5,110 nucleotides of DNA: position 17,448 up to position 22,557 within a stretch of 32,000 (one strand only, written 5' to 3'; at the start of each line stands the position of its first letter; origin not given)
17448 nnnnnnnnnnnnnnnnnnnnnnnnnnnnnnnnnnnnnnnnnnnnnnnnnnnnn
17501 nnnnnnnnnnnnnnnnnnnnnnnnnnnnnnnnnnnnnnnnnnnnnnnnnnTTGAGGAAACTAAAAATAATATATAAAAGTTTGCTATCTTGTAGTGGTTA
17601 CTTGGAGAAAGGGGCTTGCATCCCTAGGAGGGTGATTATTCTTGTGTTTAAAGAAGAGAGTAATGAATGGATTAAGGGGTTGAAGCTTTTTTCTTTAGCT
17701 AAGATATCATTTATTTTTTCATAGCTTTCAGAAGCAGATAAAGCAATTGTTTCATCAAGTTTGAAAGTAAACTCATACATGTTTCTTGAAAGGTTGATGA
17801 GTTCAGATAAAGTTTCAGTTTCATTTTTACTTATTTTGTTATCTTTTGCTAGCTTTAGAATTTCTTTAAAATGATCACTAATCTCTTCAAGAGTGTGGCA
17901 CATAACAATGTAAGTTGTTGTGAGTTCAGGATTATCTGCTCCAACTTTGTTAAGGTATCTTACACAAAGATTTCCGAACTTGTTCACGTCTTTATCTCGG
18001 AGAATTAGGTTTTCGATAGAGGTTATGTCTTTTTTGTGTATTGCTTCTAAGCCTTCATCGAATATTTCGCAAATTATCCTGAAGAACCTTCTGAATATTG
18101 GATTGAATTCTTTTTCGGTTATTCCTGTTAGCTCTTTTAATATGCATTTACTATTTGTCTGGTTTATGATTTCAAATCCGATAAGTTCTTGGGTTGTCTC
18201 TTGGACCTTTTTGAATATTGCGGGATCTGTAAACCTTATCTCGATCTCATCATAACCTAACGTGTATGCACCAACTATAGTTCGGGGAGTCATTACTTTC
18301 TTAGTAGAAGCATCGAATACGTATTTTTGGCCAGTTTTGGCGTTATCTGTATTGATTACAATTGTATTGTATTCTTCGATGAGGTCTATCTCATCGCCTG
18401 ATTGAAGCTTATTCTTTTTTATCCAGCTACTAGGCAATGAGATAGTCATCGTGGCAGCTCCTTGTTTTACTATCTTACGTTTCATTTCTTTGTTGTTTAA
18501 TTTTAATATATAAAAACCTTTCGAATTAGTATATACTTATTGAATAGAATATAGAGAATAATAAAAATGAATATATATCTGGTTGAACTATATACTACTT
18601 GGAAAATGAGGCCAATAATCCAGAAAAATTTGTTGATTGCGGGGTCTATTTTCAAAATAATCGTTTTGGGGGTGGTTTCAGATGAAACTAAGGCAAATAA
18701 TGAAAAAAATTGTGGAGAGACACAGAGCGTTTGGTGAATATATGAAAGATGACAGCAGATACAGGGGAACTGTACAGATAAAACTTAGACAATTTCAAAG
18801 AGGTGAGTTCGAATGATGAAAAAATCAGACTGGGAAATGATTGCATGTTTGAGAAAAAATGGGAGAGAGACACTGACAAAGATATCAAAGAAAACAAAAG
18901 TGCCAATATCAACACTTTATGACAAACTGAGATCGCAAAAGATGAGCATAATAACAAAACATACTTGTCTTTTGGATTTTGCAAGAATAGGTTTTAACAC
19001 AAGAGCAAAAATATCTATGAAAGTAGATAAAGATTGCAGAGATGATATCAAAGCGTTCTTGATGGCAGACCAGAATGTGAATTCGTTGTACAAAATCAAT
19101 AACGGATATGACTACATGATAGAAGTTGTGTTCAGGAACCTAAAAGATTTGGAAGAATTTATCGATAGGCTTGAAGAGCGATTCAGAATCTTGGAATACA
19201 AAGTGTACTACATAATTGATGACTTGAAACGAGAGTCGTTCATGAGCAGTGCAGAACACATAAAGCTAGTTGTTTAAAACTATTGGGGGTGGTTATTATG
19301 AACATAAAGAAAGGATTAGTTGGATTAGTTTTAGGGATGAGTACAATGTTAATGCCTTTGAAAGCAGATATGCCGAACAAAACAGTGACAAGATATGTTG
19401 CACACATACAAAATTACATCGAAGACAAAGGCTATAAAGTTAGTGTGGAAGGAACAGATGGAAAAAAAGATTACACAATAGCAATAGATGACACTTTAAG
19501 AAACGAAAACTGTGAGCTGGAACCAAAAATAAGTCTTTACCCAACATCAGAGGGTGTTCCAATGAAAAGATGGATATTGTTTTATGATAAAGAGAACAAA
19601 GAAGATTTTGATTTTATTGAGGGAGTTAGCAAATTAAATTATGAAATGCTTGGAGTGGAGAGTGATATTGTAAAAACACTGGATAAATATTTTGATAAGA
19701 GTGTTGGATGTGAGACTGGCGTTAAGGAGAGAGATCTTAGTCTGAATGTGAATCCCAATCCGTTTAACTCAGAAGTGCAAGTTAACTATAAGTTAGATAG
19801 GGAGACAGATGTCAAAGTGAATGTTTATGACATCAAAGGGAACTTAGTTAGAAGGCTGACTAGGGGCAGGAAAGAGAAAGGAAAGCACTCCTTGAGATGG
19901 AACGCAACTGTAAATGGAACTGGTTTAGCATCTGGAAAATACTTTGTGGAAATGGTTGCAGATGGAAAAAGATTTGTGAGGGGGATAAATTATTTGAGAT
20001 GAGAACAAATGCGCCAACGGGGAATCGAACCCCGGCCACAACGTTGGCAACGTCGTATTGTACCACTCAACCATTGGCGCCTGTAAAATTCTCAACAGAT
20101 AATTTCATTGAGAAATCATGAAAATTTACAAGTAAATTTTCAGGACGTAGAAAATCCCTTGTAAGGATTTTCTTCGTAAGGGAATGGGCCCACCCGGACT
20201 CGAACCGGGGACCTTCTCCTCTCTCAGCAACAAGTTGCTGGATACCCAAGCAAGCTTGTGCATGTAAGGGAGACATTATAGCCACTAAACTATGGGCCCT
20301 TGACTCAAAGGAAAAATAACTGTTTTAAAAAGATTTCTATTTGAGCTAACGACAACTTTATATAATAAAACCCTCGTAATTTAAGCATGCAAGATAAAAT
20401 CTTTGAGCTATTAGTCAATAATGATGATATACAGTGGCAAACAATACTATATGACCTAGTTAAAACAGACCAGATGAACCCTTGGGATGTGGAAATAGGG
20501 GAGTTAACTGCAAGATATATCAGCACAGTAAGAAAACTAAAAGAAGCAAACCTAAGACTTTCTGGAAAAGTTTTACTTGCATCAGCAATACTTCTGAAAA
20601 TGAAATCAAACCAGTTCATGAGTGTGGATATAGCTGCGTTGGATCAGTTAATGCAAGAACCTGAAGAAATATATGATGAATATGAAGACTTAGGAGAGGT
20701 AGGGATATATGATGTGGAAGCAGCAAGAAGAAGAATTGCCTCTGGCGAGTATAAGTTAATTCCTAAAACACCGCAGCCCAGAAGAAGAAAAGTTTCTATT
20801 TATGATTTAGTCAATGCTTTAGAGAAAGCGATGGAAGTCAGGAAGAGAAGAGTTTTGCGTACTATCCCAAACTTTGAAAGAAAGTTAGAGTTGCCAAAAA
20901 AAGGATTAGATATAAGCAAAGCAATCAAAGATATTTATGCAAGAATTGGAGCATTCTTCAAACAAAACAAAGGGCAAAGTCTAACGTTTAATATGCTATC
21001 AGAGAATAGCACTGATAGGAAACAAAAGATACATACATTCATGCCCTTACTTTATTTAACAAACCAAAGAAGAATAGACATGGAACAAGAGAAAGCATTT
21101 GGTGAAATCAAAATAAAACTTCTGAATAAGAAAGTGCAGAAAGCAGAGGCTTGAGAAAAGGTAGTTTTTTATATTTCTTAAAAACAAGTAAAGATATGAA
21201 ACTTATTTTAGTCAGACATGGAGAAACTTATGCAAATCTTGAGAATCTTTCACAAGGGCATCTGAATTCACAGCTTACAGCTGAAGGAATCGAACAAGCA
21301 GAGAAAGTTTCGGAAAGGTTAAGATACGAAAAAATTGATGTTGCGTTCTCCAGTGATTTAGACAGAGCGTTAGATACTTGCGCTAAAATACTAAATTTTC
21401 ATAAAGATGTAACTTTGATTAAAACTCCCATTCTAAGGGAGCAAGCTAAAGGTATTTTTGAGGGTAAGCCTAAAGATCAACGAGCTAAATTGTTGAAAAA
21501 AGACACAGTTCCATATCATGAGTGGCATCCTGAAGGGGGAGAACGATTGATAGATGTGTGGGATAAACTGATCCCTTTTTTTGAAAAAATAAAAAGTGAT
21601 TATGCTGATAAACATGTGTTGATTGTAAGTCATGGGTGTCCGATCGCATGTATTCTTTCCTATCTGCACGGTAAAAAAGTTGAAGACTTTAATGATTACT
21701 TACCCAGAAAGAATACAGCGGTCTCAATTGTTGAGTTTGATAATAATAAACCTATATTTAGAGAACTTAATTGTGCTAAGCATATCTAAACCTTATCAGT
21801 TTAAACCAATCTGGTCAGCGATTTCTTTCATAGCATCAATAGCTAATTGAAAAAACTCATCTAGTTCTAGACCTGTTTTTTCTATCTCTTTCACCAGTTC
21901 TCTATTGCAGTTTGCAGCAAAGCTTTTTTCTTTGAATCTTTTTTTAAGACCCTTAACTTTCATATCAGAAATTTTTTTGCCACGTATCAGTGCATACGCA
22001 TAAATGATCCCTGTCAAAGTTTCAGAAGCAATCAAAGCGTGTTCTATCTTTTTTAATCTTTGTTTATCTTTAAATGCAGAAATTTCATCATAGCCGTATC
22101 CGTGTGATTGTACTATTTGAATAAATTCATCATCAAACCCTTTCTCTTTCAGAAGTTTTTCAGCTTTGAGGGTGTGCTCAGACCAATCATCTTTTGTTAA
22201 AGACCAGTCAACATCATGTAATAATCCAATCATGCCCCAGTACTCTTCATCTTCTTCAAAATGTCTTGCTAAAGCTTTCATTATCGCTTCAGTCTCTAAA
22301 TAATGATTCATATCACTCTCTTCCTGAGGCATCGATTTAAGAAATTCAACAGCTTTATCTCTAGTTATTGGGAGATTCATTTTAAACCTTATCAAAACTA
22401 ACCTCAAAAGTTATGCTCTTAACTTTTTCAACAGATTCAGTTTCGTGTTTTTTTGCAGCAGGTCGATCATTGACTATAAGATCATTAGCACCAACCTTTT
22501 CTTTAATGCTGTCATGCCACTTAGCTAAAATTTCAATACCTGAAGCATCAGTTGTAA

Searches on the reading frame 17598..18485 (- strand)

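Call 9: search_protein_families(library=pfam, proteins=[window:17598-18485:-], max_evalue=0.01)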
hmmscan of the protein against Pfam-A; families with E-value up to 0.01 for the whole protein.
window:17598-18485:- (295 aa): 2 families
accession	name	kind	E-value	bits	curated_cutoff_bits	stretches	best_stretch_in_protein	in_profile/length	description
PF01895.24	PhoU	-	9e-09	36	23.5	1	132-212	2-88/89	PhoU domain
PF04014.23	MazE_antitoxin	-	0.00039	20.7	24.7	1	14-44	9-40/48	Antidote-toxin recognition MazE, bacterial antitoxin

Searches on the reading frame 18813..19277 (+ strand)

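Call 9: search_protein_families(library=pfam, proteins=[window:18813-19277:+], max_evalue=0.01)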
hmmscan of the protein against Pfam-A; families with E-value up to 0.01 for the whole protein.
window:18813-19277:+ (154 aa): 4 families
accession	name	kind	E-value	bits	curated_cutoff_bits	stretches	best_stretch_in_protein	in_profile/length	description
PF01037.27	AsnC_trans_reg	-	6.2e-09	36.1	25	1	68-122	2-58/73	Lrp/AsnC ligand binding domain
PF17805.7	AsnC_trans_reg2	-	0.0032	18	27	0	59-139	2-86/86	AsnC-like ligand binding domain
PF13412.12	HTH_24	-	0.0047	16.9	21.9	0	3-35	2-34/48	Winged helix-turn-helix DNA-binding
PF01978.25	TrmB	-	0.0066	16.7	25.6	0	13-41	17-45/68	Sugar-specific transcriptional regulator TrmB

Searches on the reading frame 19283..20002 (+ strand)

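Call 9: search_protein_families(library=pfam, proteins=[window:19283-20002:+], max_evalue=0.01)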
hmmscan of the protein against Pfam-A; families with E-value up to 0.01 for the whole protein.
window:19283-20002:+ (239 aa): 2 families
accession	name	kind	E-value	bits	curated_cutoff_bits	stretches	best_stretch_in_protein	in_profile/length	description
PF13860.13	FlgD_ig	-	4.9e-12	46.1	27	1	164-227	11-76/79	FlgD Ig-like domain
PF18962.6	Por_Secre_tail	-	3.1e-09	37.4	27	1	157-231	2-69/75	Secretion system C-terminal sorting domain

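Call 12: search_protein_families(library=ncbifam, proteins=[window:19283-20002:+], max_evalue=10)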
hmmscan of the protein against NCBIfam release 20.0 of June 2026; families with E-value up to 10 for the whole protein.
window:19283-20002:+ (239 aa): 9 families
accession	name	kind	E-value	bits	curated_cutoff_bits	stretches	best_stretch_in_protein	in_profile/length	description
NF005176.1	PRK06655.1-1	equivalog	1.5e-08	34.8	230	1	112-227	38-150/197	flagellar hook assembly protein FlgD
TIGR04183.1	Por_Secre_tail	domain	9.9e-07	28.7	23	1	157-231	2-65/72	T9SS type A sorting domain-containing protein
NF038113.1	T9SSA_dep_M36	equivalog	2.5e-06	25.9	885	1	153-230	792-861/869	T9SS-dependent M36 family metallopeptidase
NF009276.0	PRK12633.1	equivalog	3e-05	23.9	383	1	112-226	63-181/234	flagellar basal body rod modification protein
NF033707.1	T9SS_sortase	equivalog_domain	4.4e-05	21.3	420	1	153-224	998-1075/1095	type IX secretion system sortase PorU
NF052323.1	T9SSA_dep_M6i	equivalog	0.0011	17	600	1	158-226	962-1026/1043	T9SS-dependent M6-like inactivated metalloprotease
NF050177.1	TapA_OM_Porphy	equivalog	0.0016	17.2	500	1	150-233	467-539/544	TapA/TapC family T9SS-dependent outer membrane protein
TIGR04131.1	Bac_Flav_CTERM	domain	0.016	15.4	35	1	170-233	22-78/85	T9SS type B sorting domain-containing protein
NF009277.0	PRK12634.1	equivalog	0.072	13.2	333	1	177-222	124-170/221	flagellar basal body rod modification protein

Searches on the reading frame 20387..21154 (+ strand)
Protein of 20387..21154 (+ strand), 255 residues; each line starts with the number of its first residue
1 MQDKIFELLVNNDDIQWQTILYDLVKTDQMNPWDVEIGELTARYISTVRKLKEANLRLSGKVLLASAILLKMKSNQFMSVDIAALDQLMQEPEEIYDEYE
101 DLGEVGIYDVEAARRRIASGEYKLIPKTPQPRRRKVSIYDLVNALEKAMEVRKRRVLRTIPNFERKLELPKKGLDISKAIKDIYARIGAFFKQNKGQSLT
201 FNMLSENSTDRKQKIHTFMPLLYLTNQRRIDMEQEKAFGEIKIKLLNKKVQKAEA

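Call 9: search_protein_families(library=pfam, proteins=[window:20387-21154:+], max_evalue=0.01)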
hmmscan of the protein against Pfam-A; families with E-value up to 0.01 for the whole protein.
window:20387-21154:+ (255 aa): 2 families
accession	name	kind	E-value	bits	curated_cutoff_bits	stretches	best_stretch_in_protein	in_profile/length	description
PF02616.19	SMC_ScpA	-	1.5e-16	61.6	24.6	1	24-245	1-231/232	Segregation and condensation protein ScpA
PF04824.21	Rad21_Rec8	-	1.4e-06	27.9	22.7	1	195-245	2-51/55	Conserved region of Rad21 / Rec8 like protein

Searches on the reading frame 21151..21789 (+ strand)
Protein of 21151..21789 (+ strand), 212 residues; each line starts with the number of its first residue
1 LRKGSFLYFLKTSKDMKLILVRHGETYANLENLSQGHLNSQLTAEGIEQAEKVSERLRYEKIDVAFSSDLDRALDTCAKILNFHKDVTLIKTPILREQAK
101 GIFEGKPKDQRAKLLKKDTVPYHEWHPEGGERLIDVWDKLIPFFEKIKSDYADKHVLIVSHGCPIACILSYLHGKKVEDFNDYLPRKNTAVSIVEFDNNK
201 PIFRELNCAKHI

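Call 9: search_protein_families(library=pfam, proteins=[window:21151-21789:+], max_evalue=0.01)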
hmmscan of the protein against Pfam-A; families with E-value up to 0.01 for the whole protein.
window:21151-21789:+ (212 aa): 1 family
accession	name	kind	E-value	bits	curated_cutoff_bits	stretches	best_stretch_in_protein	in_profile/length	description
PF00300.27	His_Phos_1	-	3.6e-46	157.7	21.7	1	18-208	1-193/194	Histidine phosphatase superfamily (branch 1)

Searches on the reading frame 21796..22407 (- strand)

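Call 9: search_protein_families(library=pfam, proteins=[window:21796-22407:-], max_evalue=0.01)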
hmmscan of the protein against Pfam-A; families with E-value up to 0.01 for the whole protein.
window:21796-22407:- (203 aa): 1 family
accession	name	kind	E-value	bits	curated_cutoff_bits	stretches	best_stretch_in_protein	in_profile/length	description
PF01966.28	HD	-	5e-08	33.7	22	1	34-107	3-90/116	HD domain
